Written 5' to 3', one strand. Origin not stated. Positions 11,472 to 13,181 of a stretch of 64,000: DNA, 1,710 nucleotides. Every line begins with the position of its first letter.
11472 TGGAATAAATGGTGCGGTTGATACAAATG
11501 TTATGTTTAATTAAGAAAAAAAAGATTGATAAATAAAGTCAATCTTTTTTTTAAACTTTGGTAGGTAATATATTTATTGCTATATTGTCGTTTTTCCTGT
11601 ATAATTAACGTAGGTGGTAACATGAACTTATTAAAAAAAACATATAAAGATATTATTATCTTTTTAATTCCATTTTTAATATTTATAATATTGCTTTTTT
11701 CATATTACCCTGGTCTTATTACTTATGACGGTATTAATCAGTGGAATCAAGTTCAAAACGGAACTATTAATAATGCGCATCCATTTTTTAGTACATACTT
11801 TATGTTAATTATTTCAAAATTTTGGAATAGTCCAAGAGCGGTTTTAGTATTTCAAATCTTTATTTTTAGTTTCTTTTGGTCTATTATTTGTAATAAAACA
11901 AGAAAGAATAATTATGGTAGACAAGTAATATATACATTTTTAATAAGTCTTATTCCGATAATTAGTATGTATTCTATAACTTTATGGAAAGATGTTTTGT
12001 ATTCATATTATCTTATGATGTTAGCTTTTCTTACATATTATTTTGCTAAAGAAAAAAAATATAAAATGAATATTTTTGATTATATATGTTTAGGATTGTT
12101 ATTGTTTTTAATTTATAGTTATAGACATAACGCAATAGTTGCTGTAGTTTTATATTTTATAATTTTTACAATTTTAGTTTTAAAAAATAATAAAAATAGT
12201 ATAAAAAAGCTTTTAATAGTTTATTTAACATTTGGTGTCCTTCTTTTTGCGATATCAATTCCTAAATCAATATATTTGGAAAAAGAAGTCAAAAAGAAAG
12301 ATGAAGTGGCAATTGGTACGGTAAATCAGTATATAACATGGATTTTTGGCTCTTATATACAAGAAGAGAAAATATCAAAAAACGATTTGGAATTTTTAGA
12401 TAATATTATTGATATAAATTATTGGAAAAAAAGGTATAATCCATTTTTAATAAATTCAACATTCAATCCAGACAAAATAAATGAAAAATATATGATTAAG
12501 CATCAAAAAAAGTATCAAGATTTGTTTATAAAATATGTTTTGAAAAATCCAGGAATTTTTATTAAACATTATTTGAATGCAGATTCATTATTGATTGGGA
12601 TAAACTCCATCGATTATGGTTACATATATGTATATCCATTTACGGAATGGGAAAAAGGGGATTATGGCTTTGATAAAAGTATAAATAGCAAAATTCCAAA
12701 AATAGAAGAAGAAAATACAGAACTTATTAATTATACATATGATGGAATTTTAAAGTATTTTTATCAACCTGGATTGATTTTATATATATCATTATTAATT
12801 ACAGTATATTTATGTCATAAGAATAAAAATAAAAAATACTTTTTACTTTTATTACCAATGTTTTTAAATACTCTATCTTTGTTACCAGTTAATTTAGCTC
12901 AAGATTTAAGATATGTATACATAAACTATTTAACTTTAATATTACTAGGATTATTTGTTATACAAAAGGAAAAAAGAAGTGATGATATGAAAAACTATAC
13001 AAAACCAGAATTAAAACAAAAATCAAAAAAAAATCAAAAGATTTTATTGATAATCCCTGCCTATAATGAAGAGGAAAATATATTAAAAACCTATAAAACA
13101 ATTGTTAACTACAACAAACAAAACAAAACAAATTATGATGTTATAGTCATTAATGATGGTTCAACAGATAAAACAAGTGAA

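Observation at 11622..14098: Fusion of a GT-C-like membrane domain to a GtrB-like GT2, followed by a DUF2304/GtrA-like small membrane protein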

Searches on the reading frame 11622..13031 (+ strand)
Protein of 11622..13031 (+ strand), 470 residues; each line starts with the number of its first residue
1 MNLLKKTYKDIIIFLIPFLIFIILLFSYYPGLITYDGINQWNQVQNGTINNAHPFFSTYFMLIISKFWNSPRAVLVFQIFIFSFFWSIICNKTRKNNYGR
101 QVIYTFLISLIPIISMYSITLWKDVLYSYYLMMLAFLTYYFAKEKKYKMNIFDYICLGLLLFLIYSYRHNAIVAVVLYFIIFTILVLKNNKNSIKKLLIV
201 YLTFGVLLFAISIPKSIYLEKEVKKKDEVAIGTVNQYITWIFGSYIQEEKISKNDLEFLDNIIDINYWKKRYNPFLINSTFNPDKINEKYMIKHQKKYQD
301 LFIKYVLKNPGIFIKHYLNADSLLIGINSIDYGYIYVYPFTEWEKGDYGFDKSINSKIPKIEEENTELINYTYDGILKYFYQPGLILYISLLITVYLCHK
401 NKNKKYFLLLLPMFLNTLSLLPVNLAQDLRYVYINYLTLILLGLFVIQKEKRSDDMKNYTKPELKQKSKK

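Call 6: search_protein_families(library=pfam, proteins=[window:11622-13031:+], max_evalue=10)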
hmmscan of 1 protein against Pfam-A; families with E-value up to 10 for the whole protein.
window:11622-13031:+ (470 aa): 3 families
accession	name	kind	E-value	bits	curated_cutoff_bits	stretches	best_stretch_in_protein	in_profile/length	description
PF04932.20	Wzy_C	-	0.017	15.4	31.7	1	156-211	3-55/149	O-Antigen ligase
PF14264.12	Glucos_trans_II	-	0.19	11.3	30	2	4-137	168-314/317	Glucosyl transferase GtrII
PF13398.12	Peptidase_M50B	-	1.1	9.3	26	1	134-240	80-184/201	Peptidase M50B-like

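Call 7: find_homologous_proteins(query=window:11622-13031:+, max_evalue=0.001)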
Query window:11622-13031:+ (470 aa): 166 proteins with E <= 0.001 among 8000 candidates; the best 120 are listed.
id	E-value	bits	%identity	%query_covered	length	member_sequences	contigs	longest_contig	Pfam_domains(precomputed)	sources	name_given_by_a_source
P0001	0.0e+0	1012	99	100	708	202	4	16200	PF00535.33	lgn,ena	-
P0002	1.5e-194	665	85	75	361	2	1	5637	-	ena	-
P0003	2.8e-185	635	62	100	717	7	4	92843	PF00535.33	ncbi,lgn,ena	-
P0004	4.1e-162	559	58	97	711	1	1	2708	PF00535.33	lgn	-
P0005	2.1e-158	546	57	99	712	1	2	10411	PF13641.13,PF00535.33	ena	-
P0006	5.3e-157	542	54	98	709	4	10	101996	PF00535.33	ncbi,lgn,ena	-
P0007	3.7e-156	539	55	96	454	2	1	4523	-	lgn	-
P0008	4.9e-153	529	55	95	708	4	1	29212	PF00535.33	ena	-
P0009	3.3e-151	523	56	94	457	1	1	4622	-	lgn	-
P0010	7.2e-151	521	55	88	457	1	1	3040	-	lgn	-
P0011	3.6e-146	506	51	100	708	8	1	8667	PF00535.33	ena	-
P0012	4.0e-146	506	51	97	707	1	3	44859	PF00535.33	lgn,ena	-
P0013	1.3e-141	491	50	97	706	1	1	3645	PF00535.33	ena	-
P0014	2.9e-141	490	53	96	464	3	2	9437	-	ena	-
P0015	2.9e-141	490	52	90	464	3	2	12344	-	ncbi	-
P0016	6.8e-139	482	51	93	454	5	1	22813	-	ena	-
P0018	1.3e-137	478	51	99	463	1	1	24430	-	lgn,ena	-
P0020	7.4e-119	416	48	93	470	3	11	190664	-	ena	-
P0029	8.4e-115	403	47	91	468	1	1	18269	-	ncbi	-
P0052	9.2e-107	376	43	95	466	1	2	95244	PF13231.13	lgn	-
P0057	2.7e-105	371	45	93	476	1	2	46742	PF13231.13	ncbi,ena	-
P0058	2.8e-105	371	47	93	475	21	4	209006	-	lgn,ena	-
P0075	3.3e-98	348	42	96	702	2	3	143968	PF04488.22,PF05704.19,PF12919.14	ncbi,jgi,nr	ncbi:MAG: rfaG [Clostridia bacterium]|jgi:hypothetical protein|nr:rfaG [Clostridia bacterium]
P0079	9.1e-98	346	42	96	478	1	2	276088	-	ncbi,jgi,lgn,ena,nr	ncbi:MAG: hypothetical protein E7160_03915 [Firmicutes bacterium]|nr:hypothetical protein [Bacillota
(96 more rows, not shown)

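Call 11: search_solved_structures(query=A1, max_evalue=10)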
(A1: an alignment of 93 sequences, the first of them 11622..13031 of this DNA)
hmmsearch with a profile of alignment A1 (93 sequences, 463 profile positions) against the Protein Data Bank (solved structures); distinct sequences matched with E-value up to 10: 0.

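Call 21: predict_structure(alignment_id=A1)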
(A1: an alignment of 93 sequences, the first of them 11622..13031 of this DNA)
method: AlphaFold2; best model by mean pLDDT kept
length: 470 residues; sequences in the alignment: 93
mean_pLDDT: 91.6   pTM: 0.90
mean pLDDT of the five models: 91.6, 91.6, 91.5, 91.1, 90.7
residues with pLDDT >= 90: 357; 70-90: 86; 50-70: 17; < 50: 10
segments of 3 or more residues with pLDDT < 50: 460-463, 468-470
pLDDT, mean of each block of 10 residues (from residue 1): 91 98 98 94 94 92 96 97 98 94 98 97 94 98 89 97 94 97 95 94 98 94 72 90 97 98 97 88 90 97 98 92 87 86 83 94 96 93 96 97 96 96 77 96 90 52 48
secondary structure, 60 per line:
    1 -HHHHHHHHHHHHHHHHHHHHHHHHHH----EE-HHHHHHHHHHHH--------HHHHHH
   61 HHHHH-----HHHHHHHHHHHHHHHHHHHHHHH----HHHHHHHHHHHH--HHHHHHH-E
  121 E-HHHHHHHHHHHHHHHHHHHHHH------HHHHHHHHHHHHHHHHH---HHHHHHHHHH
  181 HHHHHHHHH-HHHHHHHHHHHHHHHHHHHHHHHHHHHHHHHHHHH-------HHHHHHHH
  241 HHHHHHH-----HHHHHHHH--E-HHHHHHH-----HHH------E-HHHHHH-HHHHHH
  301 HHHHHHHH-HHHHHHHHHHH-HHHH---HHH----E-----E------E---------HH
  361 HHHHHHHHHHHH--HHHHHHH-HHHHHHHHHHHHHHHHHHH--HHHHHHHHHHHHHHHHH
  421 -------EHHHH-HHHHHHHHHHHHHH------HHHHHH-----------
elements in order: H2-27 H35-46 H55-65 H71-93 H98-109 H112-118 H123-144 H151-167 H171-189 H191-225 H233-247 H253-260 H265-271 H288-293 H295-308 H310-320 H322-325 H359-372 H375-381 H383-401 H404-420 H429-432 H434-447 H454-459

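Call 32: search_protein_families(library=pfam, alignment_id=A1, max_evalue=1)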
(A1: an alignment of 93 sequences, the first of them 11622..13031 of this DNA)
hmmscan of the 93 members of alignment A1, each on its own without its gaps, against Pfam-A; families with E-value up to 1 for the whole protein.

A. member 1, window:11622-13031:+ (470 aa): 2 families
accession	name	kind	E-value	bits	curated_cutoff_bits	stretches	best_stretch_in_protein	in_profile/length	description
PF04932.20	Wzy_C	-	0.017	15.4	31.7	1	156-211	3-55/149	O-Antigen ligase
PF14264.12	Glucos_trans_II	-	0.19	11.3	30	2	4-137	168-314/317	Glucosyl transferase GtrII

B. families by the number of members that match (of 93 scanned): 46 families (the first 25 are shown)
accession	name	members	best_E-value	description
PF04932.20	Wzy_C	35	0.00011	O-Antigen ligase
PF13800.11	Sigma_reg_N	9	0.021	Sigma factor regulator N-terminal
PF14264.12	Glucos_trans_II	7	0.0041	Glucosyl transferase GtrII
PF13231.12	PMT_2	6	3.2e-06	Dolichyl-phosphate-mannose-protein mannosyltransferase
PF01886.21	DUF61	5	0.0054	Protein of unknown function DUF61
PF12911.12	OppC_N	3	0.38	N-terminal TM domain of oligopeptide transport permease C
PF19529.4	DUF6057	2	0.00075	Family of unknown function (DUF6057)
PF19484.4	DUF6020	2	0.0011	Family of unknown function (DUF6020)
PF24226.1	DUF7442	2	0.029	Phage membrane protein Family of unknown function (DUF7442)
PF16089.10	DUF4818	2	0.037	Domain of unknown function (DUF4818)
PF09925.14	DUF2157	2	0.069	Predicted membrane protein (DUF2157)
PF01569.27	PAP2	2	0.09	PAP2 superfamily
PF13099.11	DUF3944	2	0.13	Domain of unknown function (DUF3944)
PF02038.21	ATP1G1_PLM_MAT8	2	0.14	ATP1G1/PLM/MAT8 family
PF13398.12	Peptidase_M50B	1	8.2e-05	Peptidase M50B-like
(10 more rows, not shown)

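Call 35: find_encoding_contigs(protein=P0079, flank=8000, max_places=2)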
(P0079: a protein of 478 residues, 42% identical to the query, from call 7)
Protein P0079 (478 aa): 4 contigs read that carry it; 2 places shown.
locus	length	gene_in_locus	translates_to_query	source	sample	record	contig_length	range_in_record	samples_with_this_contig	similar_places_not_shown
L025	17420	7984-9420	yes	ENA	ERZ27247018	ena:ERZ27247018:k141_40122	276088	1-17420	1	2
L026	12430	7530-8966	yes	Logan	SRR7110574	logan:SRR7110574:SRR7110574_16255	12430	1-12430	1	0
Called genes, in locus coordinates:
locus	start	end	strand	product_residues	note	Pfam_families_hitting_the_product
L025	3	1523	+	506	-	?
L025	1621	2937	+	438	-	PF04464:Glyphos_transf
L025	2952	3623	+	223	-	PF01128:IspD, PF12804:NTP_transf_3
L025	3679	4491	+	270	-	PF01061:ABC2_membrane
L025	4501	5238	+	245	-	PF00005:ABC_tran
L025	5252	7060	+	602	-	PF04488:Gly_transf_sug, PF05704:Caps_synth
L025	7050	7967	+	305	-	-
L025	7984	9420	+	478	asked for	-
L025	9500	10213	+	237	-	PF00535:Glycos_transf_2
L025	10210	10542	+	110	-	PF10066:DUF2304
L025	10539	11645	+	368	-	PF13439:Glyco_transf_4, PF00534:Glycos_transf_1, PF13692:Glyco_trans_1_4, PF13524:Glyco_trans_1_2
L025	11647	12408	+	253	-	PF14393:DUF4422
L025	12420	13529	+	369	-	PF13450:NAD_binding_8, PF03275:GLF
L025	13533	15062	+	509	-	PF01943:Polysacc_synt (weak)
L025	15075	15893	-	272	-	PF04991:LicD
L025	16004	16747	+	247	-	PF01128:IspD, PF12804:NTP_transf_3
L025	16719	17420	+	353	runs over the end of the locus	PF01073:3Beta_HSD, PF01370:Epimerase, PF02719:Polysacc_synt_2 (faint), PF07993:NAD_binding_4, PF16363:GDP_Man_Dehyd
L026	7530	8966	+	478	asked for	-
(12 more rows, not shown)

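Call 36: find_encoding_contigs(protein=P0058, flank=6000, max_places=1)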
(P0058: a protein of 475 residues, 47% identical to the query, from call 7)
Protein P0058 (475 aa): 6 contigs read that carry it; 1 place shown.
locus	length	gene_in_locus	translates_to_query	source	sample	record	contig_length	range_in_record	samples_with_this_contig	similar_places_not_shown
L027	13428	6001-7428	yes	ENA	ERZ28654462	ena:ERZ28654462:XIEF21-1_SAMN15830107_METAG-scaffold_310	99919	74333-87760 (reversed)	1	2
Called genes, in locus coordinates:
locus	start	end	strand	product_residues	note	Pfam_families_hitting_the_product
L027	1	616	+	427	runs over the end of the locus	PF01522:Polysacc_deac_1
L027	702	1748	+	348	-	PF00535:Glycos_transf_2, PF10111:Glyco_tranf_2_2, PF13641:Glyco_tranf_2_3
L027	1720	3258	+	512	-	-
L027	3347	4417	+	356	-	PF00534:Glycos_transf_1 (weak)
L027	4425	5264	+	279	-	PF05704:Caps_synth, PF12919:TcdA_TcdB (faint), PF04488:Gly_transf_sug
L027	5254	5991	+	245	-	PF05704:Caps_synth, PF12919:TcdA_TcdB (faint), PF04488:Gly_transf_sug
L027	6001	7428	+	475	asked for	-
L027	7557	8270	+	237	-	PF00535:Glycos_transf_2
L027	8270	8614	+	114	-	PF10066:DUF2304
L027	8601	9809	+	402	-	PF01943:Polysacc_synt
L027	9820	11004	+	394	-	PF00534:Glycos_transf_1, PF13692:Glyco_trans_1_4 (weak)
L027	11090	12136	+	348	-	PF01073:3Beta_HSD, PF01370:Epimerase, PF02719:Polysacc_synt_2, PF05368:NmrA, PF07993:NAD_binding_4, PF16363:GDP_Man_Dehyd, PF13460:NAD_binding_10, PF08485:Polysacc_syn_2C, +3 more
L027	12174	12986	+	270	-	PF01370:Epimerase (weak), PF04321:RmlD_sub_bind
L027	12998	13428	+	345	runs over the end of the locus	PF00535:Glycos_transf_2, PF10111:Glyco_tranf_2_2, PF13641:Glyco_tranf_2_3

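Call 37: find_encoding_contigs(protein=P0020, flank=6000, max_places=1)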
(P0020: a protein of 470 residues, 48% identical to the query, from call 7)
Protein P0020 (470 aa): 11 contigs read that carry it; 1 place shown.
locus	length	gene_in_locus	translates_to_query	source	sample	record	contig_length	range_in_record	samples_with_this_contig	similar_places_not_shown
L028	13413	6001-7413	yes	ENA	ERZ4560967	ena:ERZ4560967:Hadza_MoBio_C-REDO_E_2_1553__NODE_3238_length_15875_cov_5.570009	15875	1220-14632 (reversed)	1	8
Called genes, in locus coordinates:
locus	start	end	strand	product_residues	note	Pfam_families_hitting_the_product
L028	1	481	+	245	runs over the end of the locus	PF00005:ABC_tran, PF13304:AAA_21 (faint)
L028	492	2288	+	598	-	PF04488:Gly_transf_sug, PF05704:Caps_synth, PF12919:TcdA_TcdB (faint)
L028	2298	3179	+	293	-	-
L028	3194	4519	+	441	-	PF04464:Glyphos_transf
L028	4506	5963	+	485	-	-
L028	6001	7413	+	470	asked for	-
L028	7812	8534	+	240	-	PF00535:Glycos_transf_2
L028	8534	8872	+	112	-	PF10066:DUF2304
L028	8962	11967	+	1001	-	PF07959:Fucose_pyrophosphorylase, PF25084:LbH_EIF2B (weak), PF00288:GHMP_kinases_N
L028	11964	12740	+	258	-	PF00535:Glycos_transf_2, PF10111:Glyco_tranf_2_2, PF13641:Glyco_tranf_2_3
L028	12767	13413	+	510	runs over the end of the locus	PF01943:Polysacc_synt (weak), PF13440:Polysacc_synt_3 (weak)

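Call 38: find_encoding_contigs(protein=P0075, flank=6000, max_places=1)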
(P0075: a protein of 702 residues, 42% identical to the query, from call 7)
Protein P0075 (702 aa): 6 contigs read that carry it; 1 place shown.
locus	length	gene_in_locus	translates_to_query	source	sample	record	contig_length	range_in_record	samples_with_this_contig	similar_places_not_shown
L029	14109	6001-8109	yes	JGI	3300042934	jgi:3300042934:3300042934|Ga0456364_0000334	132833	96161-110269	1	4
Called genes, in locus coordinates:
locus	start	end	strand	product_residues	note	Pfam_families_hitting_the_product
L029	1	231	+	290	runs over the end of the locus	PF01040:UbiA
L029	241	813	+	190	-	PF12710:HAD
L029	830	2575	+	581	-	-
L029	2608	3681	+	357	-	PF00534:Glycos_transf_1 (faint)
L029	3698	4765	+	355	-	PF13641:Glyco_tranf_2_3 (weak), PF00535:Glycos_transf_2, PF10111:Glyco_tranf_2_2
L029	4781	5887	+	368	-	PF01757:Acyl_transf_3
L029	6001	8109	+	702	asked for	PF04488:Gly_transf_sug, PF05704:Caps_synth, PF12919:TcdA_TcdB (faint)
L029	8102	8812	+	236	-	PF00535:Glycos_transf_2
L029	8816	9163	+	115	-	PF10066:DUF2304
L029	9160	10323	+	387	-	PF07992:Pyr_redox_2 (faint), PF12831:FAD_oxidored (faint), PF13450:NAD_binding_8, PF03275:GLF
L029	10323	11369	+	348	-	PF00535:Glycos_transf_2, PF10111:Glyco_tranf_2_2, PF13641:Glyco_tranf_2_3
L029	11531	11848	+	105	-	-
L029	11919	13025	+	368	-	PF20706:GT4-conflict (weak), PF00534:Glycos_transf_1, PF13692:Glyco_trans_1_4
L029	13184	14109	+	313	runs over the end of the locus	PF00535:Glycos_transf_2, PF10111:Glyco_tranf_2_2 (weak), PF13641:Glyco_tranf_2_3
